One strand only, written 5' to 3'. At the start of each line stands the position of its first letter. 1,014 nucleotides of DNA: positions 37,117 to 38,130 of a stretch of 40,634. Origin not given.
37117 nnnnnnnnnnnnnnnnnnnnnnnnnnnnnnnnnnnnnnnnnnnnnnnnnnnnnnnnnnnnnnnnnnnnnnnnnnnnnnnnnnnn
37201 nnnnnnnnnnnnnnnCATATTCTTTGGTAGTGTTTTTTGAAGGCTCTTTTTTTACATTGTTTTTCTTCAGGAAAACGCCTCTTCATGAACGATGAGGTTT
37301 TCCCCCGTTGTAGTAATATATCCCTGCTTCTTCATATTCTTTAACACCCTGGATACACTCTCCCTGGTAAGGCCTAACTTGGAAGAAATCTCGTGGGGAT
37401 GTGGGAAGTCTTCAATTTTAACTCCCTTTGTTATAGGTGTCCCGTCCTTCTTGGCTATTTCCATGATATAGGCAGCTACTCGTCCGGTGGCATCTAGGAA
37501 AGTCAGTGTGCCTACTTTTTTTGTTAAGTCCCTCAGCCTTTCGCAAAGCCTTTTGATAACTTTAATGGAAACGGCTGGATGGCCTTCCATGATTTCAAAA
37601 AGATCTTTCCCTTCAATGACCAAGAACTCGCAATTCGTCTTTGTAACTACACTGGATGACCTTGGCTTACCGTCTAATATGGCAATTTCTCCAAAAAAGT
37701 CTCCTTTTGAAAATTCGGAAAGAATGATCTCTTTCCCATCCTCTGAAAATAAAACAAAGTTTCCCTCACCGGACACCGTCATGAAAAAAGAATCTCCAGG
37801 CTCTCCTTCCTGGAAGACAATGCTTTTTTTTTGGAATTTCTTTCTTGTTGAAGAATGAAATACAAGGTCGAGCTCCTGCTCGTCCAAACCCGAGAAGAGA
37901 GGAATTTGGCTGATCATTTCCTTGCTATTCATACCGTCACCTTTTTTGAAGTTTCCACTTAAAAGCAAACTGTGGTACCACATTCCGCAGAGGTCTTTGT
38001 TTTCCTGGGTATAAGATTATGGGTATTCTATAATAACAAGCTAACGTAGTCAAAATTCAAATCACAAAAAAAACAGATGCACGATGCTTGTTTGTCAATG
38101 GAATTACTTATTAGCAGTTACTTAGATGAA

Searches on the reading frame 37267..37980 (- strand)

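Call 29: search_protein_families(library=pfam, proteins=[window:37267-37980:-], max_evalue=0.01)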
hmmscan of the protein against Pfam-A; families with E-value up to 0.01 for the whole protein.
window:37267-37980:- (237 aa): 10 families
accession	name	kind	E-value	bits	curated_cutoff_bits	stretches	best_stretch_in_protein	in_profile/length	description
PF00027.35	cNMP_binding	-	5.3e-23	81.2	27.5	1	47-133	2-88/89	Cyclic nucleotide-binding domain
PF13545.12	HTH_Crp_2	-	5.6e-11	42.7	27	1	166-232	1-62/70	Crp-like helix-turn-helix domain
PF12802.13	MarR_2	-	3.6e-06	27.5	27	1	195-225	23-53/61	MarR family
PF00325.26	Crp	-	4.1e-06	26.9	21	1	201-222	11-32/32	Bacterial regulatory proteins, crp family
PF13412.12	HTH_24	-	0.00071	19.5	21.9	1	197-223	22-48/48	Winged helix-turn-helix DNA-binding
PF24409.1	wHTH-PRTase_assc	-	0.00095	19.6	27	1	196-226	15-45/83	wHTH-PRTase associated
PF21984.2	DnaD_N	-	0.00097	19.7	27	1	190-228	33-71/101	DnaD N-terminal domain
PF01978.25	TrmB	-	0.0027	18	25.6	1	196-227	26-57/68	Sugar-specific transcriptional regulator TrmB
PF01325.25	Fe_dep_repress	-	0.0034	18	26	0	191-225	21-55/60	Iron dependent repressor, N-terminal DNA binding domain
PF01047.28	MarR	-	0.0034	17.7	24.6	1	196-223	21-48/59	MarR family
